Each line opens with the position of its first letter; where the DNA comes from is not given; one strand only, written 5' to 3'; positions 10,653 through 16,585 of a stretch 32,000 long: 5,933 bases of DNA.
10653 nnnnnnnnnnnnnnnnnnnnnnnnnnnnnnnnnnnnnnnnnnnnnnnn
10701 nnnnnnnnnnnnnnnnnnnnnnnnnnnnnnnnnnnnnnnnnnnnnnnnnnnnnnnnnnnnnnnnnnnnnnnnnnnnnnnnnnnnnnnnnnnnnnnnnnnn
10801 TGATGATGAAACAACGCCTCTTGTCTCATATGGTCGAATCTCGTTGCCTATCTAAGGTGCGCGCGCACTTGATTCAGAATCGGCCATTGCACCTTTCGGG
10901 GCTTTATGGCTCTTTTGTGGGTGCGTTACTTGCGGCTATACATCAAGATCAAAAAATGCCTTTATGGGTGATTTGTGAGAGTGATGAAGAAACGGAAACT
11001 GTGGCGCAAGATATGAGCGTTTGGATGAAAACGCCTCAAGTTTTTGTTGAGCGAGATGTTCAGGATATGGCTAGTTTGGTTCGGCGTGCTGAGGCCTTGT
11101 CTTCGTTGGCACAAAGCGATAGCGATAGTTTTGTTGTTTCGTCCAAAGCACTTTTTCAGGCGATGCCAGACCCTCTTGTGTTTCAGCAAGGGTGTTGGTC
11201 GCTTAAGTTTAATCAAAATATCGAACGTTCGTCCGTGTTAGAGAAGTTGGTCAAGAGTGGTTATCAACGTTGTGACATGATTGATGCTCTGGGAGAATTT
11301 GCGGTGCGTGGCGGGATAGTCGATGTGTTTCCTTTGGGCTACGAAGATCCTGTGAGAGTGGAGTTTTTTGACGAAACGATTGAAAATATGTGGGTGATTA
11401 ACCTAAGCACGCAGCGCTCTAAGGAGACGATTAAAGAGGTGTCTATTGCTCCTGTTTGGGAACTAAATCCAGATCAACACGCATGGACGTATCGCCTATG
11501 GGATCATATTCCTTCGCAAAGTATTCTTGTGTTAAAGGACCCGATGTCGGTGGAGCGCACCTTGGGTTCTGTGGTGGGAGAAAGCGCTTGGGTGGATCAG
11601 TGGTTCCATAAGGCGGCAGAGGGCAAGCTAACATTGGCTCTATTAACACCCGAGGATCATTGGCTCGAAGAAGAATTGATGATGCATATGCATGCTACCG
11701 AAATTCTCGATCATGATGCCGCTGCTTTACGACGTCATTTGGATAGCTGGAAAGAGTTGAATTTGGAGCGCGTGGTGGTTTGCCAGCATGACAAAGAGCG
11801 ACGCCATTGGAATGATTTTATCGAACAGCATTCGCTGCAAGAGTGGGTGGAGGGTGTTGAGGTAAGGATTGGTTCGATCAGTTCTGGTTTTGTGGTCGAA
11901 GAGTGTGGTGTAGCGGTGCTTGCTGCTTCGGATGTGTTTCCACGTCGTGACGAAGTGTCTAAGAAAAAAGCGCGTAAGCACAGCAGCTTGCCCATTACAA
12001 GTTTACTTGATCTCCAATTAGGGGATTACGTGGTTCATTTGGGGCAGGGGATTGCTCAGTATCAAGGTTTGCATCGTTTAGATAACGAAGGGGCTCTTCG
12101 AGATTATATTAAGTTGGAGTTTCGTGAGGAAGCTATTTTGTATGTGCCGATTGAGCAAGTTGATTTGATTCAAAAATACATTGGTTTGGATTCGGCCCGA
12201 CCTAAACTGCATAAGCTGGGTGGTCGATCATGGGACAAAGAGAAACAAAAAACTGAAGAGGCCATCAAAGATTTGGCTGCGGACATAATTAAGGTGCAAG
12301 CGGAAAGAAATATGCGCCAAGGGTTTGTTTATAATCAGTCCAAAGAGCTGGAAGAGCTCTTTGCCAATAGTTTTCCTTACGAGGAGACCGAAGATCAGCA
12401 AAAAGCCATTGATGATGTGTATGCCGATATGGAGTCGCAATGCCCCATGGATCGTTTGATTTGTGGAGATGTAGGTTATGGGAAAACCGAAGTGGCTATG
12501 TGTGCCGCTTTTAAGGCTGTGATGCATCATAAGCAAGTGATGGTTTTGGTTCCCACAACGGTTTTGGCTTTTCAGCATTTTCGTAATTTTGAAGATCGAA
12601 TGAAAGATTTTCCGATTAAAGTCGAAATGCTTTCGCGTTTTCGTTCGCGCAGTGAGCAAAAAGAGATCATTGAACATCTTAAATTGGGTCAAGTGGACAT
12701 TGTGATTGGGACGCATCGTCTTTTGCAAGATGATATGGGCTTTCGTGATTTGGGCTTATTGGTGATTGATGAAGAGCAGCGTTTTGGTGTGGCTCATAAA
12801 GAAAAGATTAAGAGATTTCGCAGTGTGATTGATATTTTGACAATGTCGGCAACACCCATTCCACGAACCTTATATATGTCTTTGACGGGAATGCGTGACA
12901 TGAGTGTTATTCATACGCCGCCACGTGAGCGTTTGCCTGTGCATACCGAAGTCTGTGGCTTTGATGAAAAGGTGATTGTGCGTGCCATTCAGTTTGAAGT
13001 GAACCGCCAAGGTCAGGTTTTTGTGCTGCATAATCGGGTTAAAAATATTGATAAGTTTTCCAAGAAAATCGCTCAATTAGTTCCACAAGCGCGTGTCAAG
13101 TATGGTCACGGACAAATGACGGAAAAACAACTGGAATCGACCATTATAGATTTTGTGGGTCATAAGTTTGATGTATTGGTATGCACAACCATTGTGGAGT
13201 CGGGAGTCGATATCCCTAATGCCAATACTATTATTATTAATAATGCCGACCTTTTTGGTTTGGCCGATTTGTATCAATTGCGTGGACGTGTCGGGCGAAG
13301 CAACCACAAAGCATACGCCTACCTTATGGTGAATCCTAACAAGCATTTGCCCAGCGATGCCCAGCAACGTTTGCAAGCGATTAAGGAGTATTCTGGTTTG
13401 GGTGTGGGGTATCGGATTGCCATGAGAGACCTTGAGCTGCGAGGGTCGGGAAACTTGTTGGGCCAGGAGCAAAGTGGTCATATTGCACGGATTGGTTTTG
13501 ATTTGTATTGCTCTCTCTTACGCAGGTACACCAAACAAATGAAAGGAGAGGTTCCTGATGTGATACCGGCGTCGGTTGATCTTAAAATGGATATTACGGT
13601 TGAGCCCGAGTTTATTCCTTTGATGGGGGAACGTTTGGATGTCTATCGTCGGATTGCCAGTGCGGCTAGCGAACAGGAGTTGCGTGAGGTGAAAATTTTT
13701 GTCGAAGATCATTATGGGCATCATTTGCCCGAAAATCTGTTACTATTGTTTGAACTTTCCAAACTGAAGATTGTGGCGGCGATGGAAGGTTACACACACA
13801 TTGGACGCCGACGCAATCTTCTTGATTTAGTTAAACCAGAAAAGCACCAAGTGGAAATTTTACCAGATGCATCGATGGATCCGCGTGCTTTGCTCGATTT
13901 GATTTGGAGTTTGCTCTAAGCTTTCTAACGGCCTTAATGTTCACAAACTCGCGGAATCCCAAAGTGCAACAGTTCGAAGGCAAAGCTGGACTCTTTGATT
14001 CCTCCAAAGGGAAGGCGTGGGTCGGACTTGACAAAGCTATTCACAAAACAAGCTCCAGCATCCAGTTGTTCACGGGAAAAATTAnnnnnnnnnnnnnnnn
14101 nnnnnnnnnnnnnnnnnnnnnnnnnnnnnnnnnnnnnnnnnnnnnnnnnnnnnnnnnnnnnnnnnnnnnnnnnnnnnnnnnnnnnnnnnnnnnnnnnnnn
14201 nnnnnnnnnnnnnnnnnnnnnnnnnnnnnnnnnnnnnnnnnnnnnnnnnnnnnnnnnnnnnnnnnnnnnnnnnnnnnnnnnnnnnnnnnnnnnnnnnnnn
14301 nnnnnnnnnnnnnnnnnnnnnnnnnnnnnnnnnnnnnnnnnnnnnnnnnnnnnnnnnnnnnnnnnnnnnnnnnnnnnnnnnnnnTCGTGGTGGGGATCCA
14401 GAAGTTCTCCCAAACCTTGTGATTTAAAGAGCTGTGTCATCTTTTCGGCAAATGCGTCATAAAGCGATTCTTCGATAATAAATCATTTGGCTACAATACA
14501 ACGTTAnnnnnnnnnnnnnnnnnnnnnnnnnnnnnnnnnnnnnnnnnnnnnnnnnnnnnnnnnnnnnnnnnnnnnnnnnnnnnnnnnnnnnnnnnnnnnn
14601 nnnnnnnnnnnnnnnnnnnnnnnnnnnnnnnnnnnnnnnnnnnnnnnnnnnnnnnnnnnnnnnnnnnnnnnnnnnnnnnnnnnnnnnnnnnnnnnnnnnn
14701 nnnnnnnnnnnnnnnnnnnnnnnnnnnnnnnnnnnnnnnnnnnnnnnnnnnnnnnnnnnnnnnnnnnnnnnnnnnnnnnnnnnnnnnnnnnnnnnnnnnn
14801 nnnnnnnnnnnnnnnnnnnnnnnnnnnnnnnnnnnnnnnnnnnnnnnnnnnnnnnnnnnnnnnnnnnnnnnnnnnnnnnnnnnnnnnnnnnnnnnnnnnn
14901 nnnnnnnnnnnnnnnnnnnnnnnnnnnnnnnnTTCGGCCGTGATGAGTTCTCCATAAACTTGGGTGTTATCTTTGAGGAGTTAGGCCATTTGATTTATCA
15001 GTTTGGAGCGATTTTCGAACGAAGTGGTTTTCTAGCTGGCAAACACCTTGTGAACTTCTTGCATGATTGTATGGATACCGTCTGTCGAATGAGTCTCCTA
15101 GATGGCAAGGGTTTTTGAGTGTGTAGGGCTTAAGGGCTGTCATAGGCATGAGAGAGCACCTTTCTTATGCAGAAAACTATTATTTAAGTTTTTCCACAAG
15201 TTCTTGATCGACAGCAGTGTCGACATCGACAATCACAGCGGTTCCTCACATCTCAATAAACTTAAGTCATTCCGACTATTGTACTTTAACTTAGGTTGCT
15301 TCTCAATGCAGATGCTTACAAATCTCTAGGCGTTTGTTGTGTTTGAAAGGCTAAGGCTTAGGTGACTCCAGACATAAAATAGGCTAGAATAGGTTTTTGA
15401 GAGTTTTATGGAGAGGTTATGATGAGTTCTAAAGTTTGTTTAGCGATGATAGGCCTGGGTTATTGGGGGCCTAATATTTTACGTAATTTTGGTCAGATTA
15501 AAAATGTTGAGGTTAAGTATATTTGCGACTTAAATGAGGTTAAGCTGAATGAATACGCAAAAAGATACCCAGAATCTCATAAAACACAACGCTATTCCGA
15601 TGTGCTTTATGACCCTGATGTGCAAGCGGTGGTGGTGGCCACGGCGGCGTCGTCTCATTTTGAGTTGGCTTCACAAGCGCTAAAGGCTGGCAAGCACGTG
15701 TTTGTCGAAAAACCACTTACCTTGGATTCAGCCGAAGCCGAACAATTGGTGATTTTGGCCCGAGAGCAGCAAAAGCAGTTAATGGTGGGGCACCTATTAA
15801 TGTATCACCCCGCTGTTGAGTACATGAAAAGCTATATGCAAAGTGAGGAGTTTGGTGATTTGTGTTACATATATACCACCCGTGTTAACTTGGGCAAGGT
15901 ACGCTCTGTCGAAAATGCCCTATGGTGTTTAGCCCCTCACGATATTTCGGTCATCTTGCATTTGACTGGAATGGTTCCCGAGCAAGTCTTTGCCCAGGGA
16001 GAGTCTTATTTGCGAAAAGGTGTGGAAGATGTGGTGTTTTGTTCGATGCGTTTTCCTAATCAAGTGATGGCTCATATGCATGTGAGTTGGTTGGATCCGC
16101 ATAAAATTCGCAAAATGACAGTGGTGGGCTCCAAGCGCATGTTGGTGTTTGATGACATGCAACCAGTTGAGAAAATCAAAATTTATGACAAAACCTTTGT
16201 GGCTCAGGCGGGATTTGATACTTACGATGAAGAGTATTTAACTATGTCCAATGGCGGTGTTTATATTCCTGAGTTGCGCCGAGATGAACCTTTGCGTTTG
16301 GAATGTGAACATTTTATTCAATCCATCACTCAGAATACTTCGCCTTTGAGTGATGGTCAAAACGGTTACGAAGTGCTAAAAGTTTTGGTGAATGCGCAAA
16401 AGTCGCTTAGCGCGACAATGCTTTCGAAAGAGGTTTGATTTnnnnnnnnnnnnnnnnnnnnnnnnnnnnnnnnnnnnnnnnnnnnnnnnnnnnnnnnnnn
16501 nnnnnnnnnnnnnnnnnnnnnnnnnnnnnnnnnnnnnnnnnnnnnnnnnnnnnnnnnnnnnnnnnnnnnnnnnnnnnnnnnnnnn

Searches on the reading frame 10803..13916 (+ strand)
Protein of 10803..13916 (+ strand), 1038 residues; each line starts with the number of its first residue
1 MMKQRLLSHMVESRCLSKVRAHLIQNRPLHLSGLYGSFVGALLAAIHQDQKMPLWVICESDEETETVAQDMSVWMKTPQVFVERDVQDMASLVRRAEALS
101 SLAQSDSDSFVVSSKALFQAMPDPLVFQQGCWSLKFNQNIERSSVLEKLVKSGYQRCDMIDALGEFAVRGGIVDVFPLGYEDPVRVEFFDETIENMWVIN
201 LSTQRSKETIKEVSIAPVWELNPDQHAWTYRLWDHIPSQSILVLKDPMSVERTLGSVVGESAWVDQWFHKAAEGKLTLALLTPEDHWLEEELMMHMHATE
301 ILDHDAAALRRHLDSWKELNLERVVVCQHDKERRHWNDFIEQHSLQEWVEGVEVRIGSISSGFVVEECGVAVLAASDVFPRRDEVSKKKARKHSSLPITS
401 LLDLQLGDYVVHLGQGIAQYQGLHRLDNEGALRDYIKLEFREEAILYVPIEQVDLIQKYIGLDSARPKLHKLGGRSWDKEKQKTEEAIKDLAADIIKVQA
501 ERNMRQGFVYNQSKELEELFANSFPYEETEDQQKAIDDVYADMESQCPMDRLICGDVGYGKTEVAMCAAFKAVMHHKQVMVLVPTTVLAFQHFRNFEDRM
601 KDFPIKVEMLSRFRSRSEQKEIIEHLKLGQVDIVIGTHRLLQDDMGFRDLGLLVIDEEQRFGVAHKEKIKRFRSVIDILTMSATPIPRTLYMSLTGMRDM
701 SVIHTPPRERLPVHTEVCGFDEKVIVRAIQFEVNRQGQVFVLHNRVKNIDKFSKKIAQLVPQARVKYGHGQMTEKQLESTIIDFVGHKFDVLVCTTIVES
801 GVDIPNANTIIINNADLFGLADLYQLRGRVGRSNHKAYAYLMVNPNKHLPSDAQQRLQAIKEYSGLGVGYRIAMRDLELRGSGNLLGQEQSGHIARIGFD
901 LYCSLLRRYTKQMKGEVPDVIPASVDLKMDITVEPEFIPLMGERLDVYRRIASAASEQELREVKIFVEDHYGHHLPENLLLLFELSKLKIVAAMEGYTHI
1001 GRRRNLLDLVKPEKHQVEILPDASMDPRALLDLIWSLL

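Call 85: search_protein_families(library=pfam, proteins=[window:10803-13916:+])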
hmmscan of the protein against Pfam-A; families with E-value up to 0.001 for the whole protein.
window:10803-13916:+ (1038 aa): 7 families
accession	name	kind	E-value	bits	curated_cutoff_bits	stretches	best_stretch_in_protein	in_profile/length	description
PF00270.35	DEAD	-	1.3e-26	93.8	26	1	529-690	1-164/167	DEAD/DEAH box helicase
PF17757.6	UvrB_inter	-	1.2e-23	83.4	22.9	1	133-217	2-87/91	UvrB interaction domain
PF00271.37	Helicase_C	-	2.5e-21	76.4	23.5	1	728-833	9-109/110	Helicase conserved C-terminal domain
PF02559.22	CarD_TRCF_RID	-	7e-17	61.7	23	1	404-460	1-57/57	CarD-like/TRCF RID domain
PF03461.20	TRCF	-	1e-10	42.3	25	1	927-1016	1-89/95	TRCF domain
PF04851.21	ResIII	-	8.9e-08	32.7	22.5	1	529-685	5-162/164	Type III restriction enzyme, res subunit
PF22590.2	Cas3-like_C_2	-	0.00011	22.9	27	1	736-834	2-105/106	CRISPR-associated nuclease/helicase Cas3, C-terminal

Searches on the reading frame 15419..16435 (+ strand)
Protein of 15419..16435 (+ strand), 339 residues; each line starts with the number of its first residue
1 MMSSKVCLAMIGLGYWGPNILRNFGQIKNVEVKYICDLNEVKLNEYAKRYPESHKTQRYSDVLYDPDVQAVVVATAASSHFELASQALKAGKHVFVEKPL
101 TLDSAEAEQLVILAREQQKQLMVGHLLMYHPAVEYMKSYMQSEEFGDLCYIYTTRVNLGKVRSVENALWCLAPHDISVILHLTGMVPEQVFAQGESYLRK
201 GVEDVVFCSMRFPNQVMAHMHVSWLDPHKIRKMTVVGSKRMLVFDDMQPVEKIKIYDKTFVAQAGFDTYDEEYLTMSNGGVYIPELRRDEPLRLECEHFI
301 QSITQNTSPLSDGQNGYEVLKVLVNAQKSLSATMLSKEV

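Call 6: search_protein_families(library=pfam, proteins=[window:15419-16435:+])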
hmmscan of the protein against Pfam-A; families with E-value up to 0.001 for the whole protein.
window:15419-16435:+ (339 aa): 4 families
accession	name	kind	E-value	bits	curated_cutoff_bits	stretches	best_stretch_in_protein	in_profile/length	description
PF01408.29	GFO_IDH_MocA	-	5e-25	89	24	1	9-125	4-120/120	Oxidoreductase family, NAD-binding Rossmann fold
PF22725.1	GFO_IDH_MocA_C3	-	1.3e-13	51.5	27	1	166-242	44-123/124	GFO/IDH/MocA C-terminal domain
PF02894.22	GFO_IDH_MocA_C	-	1.7e-08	35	22.9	1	171-330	46-210/218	Oxidoreductase family, C-terminal alpha/beta domain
PF03447.22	NAD_binding_3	-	1.9e-05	25.8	24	1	19-123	8-115/116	Homoserine dehydrogenase, NAD binding domain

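Call 103: search_protein_families(library=ncbifam, proteins=[window:15419-16435:+], max_evalue=1e-15)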
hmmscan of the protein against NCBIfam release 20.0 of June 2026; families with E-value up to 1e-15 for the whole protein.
window:15419-16435:+ (339 aa): 6 families
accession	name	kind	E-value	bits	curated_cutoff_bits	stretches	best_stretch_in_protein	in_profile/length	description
NF040723.1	UDP-GlcNAcDh_Arch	equivalog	1.1e-51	176.2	450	1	9-266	4-257/302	UDP-N-acetylglucosamine 3-dehydrogenase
TIGR04380.1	myo_inos_iolG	equivalog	2.7e-32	111.9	355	1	8-332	4-325/330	inositol 2-dehydrogenase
NF052479.1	LevoglcsnDh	equivalog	4.6e-19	68.3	650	1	32-152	38-158/386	levoglucosan dehydrogenase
NF058563.1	BT_2159_fam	equivalog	5.7e-18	65.1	650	1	8-156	3-151/350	disaccharide 3-dehydrogenase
NF008607.0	PRK11579.1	subfamily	8.2e-18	64.5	330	1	2-280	1-285/346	oxidoreductase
NF007574.0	PRK10206.1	equivalog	1e-17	64.2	352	1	30-239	29-242/345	oxidoreductase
